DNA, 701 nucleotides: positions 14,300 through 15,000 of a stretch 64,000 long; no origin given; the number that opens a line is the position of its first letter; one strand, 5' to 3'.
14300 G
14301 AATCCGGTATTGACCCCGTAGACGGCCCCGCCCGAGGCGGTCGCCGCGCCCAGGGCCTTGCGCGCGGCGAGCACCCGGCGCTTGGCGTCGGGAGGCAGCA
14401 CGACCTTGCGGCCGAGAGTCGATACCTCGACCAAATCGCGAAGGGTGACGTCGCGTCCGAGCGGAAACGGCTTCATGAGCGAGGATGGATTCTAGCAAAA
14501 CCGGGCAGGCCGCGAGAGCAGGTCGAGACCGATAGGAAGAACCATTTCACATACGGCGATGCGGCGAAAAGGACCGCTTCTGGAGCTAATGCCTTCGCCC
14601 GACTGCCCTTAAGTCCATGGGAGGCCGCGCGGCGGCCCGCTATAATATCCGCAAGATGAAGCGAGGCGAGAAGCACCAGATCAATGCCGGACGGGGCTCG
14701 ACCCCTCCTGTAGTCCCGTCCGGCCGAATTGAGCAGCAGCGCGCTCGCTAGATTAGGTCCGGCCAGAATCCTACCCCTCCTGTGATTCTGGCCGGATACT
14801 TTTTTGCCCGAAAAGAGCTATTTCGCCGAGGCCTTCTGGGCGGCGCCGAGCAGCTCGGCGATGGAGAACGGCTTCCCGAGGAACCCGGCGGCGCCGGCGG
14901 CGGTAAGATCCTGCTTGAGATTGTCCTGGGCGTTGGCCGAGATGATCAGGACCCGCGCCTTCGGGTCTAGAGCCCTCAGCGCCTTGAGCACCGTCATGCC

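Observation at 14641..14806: Candidate small RNA: two stem-loops presenting the identical 11-mer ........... in their loops, with TATAAT box and a canonical + strand terminator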

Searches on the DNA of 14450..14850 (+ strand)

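Call 4: search_rna_families(source=window, start=14450, end=14850, threshold=evalue, max_evalue=10, show_alignments=5)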
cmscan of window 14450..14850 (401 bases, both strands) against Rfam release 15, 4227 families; matches with E-value up to 10: 2.
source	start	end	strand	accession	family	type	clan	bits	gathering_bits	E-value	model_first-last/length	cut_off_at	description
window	14619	14653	+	RF01074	RF_site1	Cis-reg; frameshift_element;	-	17.2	40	1.2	1-40/40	no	Putative RNA-dependent RNA polymerase ribosomal frameshift site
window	14702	14813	+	RF01719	Pseudomon-1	Gene; sRNA;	-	15.2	50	1.7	1-116/116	no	Pseudomon-1/ErsA RNA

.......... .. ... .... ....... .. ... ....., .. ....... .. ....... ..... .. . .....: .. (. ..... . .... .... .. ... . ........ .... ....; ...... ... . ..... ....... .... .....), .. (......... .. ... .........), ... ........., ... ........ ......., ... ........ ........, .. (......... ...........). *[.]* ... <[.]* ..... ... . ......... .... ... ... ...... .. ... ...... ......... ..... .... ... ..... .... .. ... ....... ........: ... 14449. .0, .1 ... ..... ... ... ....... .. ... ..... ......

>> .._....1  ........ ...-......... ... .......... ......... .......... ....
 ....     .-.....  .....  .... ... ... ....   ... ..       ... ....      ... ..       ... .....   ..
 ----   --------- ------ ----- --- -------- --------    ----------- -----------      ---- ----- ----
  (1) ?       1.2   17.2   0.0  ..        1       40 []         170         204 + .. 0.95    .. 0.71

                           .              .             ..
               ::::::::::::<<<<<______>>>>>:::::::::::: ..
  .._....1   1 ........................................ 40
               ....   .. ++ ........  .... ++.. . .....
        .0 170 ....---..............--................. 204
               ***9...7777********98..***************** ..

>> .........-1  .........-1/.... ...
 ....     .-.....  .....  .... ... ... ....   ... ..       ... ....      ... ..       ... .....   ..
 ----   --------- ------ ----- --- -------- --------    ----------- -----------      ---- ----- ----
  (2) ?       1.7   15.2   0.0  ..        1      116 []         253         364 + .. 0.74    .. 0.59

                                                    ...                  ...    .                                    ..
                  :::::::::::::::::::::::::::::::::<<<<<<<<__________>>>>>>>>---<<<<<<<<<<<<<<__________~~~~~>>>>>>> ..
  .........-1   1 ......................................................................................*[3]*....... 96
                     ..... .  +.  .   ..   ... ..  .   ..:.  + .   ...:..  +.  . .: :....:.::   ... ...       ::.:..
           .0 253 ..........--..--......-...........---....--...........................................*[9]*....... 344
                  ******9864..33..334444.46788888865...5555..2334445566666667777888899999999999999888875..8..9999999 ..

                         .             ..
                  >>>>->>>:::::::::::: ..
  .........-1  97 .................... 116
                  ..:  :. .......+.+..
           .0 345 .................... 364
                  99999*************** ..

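Call 58: build_rna_model(alignment_id=A1, structure=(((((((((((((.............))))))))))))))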
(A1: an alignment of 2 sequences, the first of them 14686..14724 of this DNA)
Model R1 built from alignment A1 (2 sequences, 39 columns); structure: as given.
model positions 39; base pairs 13; branch points 0; effective number of sequences 2; information 0.952 bits per position. Calibrated on 0.2 Mb of random sequence (short: E-values are rough).
structure used (alignment columns):
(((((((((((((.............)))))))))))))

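Call 59: search_with_rna_model(model_id=R1, source=window, filters=off, max_evalue=10)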
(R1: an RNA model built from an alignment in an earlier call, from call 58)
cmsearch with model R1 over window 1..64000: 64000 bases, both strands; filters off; matches with E-value up to 10: 55.
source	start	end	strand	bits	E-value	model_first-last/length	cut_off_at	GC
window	14686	14724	+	58.3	3.3e-10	1-39/39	no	0.77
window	14758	14796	+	57.3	5.4e-10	1-39/39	no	0.62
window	14758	14796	-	28.4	0.001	1-39/39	no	0.62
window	14686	14724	-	25.2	0.0049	1-39/39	no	0.77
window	47407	47437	-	14.7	0.97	1-39/39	no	0.87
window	47407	47437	+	14.5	1.1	1-39/39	no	0.87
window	55154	55194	-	13.8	1.5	1-39/39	no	0.71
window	8915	8964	+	13.6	1.7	1-39/39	no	0.72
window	59729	59769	+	13.5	1.7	1-39/39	no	0.76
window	17447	17487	+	13.3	2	1-39/39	no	0.83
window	39327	39355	-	13.2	2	1-39/39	no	0.69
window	9137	9169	+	13.2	2.1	1-39/39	no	0.7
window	14165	14192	-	13.2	2.1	1-39/39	no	0.75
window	47703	47733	-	13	2.3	1-39/39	no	0.87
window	30447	30481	+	12.8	2.6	1-39/39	no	0.71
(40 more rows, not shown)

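Call 60: search_with_rna_model(model_id=R1, sources=[L123, L124, L125, L126, L127, L128, L129, L130, L131, L132, L133, L134, L135, L136, L137, L138, L139, L140, L141, L142, L143, L144, L145, L146, L147, L148, L149, L150, L151, L152, L153, L154, L155, L156, L157, L158, L159, L160, L161, L162, L163, L164, L165, L166, L167, L168, L169, L170, L171, L172, L173, L174, L175, L176, L177, L178, L179, L180, L181, L182, L183, L184, L185, L186, L187, L188, L189, L190, L191, L192, L193, L194, L195, L196, L197, L198, L199, L200, L201, L202, L203, L204, L205, L206, L207, L208, L209, L210, L211], max_evalue=1)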
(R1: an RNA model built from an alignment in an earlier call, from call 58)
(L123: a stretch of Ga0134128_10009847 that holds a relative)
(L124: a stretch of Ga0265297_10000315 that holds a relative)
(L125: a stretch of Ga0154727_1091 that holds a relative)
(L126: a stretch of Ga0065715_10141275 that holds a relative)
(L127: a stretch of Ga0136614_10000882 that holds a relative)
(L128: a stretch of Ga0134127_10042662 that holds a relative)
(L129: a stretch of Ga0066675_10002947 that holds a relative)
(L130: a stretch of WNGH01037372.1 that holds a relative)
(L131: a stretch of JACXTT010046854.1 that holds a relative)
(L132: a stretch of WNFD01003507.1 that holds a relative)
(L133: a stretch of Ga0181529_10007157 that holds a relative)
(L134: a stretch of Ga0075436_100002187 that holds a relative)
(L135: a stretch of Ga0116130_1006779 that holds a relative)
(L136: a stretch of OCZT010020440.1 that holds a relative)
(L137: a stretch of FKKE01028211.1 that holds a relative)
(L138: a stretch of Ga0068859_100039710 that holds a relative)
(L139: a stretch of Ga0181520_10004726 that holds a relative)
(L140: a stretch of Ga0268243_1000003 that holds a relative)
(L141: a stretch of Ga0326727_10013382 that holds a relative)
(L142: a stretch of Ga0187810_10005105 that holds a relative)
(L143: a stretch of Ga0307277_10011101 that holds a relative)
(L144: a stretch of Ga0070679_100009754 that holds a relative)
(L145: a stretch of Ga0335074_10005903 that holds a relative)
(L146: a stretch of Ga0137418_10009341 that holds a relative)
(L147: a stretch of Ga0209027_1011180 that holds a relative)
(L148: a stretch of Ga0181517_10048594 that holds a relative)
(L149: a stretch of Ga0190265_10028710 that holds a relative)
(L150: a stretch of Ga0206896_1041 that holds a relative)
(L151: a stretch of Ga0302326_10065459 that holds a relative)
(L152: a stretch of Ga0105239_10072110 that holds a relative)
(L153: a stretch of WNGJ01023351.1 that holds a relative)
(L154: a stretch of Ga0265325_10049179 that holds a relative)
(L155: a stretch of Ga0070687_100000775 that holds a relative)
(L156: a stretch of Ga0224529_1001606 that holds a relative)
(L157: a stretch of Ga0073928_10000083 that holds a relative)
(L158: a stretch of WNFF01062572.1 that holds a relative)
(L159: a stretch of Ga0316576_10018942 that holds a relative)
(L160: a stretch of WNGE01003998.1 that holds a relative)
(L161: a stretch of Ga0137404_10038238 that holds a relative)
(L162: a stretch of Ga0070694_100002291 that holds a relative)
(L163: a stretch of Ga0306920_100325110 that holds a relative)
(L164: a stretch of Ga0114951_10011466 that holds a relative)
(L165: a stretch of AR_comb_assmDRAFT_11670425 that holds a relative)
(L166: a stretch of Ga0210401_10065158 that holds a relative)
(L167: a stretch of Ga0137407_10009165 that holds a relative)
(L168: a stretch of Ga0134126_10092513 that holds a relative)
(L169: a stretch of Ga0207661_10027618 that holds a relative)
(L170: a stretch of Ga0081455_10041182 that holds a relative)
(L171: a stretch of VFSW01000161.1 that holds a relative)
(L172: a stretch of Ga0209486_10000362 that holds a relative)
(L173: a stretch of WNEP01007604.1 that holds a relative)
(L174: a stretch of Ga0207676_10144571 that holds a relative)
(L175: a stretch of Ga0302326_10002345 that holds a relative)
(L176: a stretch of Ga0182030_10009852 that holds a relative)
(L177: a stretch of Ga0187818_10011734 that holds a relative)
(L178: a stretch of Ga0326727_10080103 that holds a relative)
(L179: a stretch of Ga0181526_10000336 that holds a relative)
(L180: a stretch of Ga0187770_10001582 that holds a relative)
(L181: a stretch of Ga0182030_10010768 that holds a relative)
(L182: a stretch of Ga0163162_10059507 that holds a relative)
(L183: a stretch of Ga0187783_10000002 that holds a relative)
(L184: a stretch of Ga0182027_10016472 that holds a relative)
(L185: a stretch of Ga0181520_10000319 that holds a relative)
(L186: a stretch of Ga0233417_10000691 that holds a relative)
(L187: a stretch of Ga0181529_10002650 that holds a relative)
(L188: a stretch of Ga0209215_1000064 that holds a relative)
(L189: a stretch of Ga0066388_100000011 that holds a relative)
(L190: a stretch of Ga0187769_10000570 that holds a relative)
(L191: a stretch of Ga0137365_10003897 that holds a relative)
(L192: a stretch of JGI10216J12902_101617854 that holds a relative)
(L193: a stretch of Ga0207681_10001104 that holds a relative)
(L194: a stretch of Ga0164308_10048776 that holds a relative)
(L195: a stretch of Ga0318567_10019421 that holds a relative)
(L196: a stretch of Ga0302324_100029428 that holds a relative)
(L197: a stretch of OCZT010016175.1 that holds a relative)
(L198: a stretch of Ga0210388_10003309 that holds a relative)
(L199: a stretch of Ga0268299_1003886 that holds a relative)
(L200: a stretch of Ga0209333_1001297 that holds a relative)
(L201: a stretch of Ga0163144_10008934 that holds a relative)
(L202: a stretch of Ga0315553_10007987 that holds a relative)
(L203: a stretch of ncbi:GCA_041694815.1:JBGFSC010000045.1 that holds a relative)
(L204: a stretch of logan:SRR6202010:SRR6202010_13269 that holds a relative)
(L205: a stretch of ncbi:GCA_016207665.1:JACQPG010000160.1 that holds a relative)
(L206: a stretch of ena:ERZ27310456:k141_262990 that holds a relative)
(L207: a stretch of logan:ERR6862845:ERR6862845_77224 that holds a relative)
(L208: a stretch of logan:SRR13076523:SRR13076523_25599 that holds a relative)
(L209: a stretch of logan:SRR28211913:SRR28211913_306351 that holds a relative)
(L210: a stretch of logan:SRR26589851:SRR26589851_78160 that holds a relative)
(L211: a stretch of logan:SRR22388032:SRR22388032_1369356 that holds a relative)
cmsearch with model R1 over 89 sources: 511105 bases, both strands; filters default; matches with E-value up to 1: 0.
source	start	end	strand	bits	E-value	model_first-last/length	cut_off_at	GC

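Call 61: search_with_rna_model(model_id=R1, sources=[L003, L004, L005, L006, L007, L008, L009, L010, L011, L012, L013, L014, L015, L016, L017, L018, L019, L020, L021, L022, L023, L024, L025, L026, L027, L028, L029, L030, L031, L032, L033, L034, L035, L036, L037, L038, L039, L040, L041, L042, L043, L044, L045, L046, L047, L048, L049, L050, L051, L052, L053, L054, L055, L056, L057, L058, L059, L060, L061, L062], max_evalue=0.1)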
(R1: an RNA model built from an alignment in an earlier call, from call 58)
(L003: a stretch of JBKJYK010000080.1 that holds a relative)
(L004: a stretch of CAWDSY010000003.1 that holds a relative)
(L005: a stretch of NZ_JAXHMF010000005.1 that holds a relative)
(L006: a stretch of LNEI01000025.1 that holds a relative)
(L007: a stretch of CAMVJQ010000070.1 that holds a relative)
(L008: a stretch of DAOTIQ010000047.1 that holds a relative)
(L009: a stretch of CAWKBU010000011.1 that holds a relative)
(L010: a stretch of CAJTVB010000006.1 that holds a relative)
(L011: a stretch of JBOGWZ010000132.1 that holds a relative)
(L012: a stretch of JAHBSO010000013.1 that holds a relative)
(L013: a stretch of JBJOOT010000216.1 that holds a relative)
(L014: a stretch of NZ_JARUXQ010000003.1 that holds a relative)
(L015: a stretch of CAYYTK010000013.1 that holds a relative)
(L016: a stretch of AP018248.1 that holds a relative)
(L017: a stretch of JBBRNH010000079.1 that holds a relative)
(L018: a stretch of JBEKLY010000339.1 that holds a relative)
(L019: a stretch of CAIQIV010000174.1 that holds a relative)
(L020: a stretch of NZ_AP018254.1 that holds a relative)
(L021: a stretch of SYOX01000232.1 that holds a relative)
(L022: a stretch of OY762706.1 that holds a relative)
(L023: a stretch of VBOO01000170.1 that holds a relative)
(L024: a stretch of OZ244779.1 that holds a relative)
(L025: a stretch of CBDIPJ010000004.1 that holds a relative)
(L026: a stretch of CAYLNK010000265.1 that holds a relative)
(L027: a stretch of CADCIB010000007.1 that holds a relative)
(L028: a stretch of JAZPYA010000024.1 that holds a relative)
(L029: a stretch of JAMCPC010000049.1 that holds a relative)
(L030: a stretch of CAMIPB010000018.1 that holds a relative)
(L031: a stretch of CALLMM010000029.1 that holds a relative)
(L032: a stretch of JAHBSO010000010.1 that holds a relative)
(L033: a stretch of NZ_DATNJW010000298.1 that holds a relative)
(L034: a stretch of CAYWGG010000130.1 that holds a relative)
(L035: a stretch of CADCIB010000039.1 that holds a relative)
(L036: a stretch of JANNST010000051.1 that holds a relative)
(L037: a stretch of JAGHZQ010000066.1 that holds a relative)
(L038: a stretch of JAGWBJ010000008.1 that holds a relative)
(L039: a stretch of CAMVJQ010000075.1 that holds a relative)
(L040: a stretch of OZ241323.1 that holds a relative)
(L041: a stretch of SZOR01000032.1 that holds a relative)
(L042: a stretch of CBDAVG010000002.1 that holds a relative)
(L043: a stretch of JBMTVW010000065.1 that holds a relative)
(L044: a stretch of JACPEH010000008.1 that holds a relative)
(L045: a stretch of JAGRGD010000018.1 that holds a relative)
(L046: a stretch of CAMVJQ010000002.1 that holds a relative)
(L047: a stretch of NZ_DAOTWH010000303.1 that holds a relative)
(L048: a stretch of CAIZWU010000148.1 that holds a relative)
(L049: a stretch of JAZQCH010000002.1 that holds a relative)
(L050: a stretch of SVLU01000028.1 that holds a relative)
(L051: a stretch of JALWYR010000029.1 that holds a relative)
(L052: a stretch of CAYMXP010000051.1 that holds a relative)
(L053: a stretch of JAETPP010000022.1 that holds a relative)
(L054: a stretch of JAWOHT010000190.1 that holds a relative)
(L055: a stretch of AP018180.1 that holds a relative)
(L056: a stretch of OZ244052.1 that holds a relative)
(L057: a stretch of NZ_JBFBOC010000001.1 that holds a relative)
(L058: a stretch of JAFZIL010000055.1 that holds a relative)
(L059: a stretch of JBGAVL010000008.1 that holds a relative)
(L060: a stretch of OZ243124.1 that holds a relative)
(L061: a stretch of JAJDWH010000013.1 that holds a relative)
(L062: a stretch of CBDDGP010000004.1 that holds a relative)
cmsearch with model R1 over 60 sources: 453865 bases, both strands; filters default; matches with E-value up to 0.1: 0.
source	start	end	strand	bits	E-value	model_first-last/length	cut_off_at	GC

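Call 62: search_with_rna_model(model_id=R1, sources=[L063, L064, L065, L066, L067, L068, L069, L070, L071, L072, L073, L074, L075, L076, L077, L078, L079, L080, L081, L082, L083, L084, L085, L086, L087, L088, L089, L090, L091, L092, L093, L094, L095, L096, L097, L098, L099, L100, L101, L102, L103, L104, L105, L106, L107, L108, L109, L110, L111, L112, L113, L114, L115, L116, L117, L118, L119, L120, L121, L122], max_evalue=0.1)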
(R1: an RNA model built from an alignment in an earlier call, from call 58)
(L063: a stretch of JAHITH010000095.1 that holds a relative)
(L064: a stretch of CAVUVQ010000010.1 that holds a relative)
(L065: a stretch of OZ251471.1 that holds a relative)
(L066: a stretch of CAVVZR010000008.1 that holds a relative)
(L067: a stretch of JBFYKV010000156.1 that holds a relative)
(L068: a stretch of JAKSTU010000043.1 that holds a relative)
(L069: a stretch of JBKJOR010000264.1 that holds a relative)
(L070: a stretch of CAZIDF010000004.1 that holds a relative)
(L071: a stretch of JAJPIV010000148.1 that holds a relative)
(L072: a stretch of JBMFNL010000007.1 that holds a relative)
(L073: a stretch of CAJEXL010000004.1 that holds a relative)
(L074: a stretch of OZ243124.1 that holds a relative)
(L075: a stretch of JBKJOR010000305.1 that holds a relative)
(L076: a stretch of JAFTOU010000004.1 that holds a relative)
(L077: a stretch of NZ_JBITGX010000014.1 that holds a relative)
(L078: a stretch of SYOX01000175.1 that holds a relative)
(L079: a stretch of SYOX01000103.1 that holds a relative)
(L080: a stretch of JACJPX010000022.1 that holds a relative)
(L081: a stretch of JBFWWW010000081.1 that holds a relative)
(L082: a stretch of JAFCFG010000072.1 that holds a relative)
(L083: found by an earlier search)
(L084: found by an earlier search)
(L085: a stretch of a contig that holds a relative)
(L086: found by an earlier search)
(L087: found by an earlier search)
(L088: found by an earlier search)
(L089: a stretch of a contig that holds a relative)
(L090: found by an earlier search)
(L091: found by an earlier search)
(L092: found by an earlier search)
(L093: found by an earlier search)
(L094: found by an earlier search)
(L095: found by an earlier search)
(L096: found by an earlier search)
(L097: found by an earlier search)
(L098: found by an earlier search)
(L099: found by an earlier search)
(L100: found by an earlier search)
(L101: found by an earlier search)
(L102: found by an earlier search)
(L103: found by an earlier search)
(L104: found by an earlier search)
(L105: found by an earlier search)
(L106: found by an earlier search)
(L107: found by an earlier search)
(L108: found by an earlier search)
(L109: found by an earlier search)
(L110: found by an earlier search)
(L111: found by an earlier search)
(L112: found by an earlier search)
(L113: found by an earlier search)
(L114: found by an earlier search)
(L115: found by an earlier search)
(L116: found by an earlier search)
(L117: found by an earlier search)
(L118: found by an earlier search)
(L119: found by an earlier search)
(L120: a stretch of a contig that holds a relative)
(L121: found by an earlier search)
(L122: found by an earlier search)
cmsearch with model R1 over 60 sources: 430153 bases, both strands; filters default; matches with E-value up to 0.1: 0.
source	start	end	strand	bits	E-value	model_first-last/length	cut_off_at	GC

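Call 65: search_dna_similar(query=window:14640-14810:+, collection=plasmids, mode=distant, max_evalue=0.01, max_rows=10)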
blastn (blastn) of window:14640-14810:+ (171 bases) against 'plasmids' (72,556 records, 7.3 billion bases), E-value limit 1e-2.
No match.

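Call 66: search_with_rna_model(model_id=R1, sources=[L212, L213, L214], max_evalue=1, show_alignments=4)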
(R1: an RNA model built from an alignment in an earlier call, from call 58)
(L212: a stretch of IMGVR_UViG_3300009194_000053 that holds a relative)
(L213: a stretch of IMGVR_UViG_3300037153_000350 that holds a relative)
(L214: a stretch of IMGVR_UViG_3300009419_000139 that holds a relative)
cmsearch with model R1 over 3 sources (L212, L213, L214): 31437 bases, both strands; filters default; matches with E-value up to 1: 3.
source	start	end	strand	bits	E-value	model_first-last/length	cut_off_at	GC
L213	3990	4004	+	13.6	0.84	13-27/39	no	0.73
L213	4065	4079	+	13.6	0.84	13-27/39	no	0.73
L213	4281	4295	+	13.6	0.84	13-27/39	no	0.73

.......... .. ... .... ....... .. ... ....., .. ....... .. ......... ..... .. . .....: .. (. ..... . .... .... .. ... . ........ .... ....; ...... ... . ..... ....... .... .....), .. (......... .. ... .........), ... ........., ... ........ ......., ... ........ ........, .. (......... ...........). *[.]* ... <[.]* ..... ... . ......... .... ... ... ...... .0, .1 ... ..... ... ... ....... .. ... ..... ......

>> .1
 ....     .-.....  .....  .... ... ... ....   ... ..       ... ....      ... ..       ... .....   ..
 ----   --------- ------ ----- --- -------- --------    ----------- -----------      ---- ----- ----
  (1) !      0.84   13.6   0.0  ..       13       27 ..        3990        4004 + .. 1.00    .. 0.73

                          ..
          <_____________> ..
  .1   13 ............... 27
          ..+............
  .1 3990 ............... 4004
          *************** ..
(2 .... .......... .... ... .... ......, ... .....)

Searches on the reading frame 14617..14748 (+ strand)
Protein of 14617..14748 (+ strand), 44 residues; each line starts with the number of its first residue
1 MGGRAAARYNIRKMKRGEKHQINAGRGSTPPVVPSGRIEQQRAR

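Call 39: search_protein_representatives(protein=window:14617-14748:+)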
Query: 44 residues. Proteins with E-value up to 0.001 (for the whole library): 0; up to 1e-10: 0; up to 1e-30: 0. The best 0 are listed.

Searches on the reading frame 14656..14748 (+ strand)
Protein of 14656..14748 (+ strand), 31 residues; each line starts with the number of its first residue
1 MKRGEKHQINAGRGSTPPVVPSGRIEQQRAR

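Call 31: list_cluster_members(proteins=[window:14656-14748:+, window:14617-14748:+])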
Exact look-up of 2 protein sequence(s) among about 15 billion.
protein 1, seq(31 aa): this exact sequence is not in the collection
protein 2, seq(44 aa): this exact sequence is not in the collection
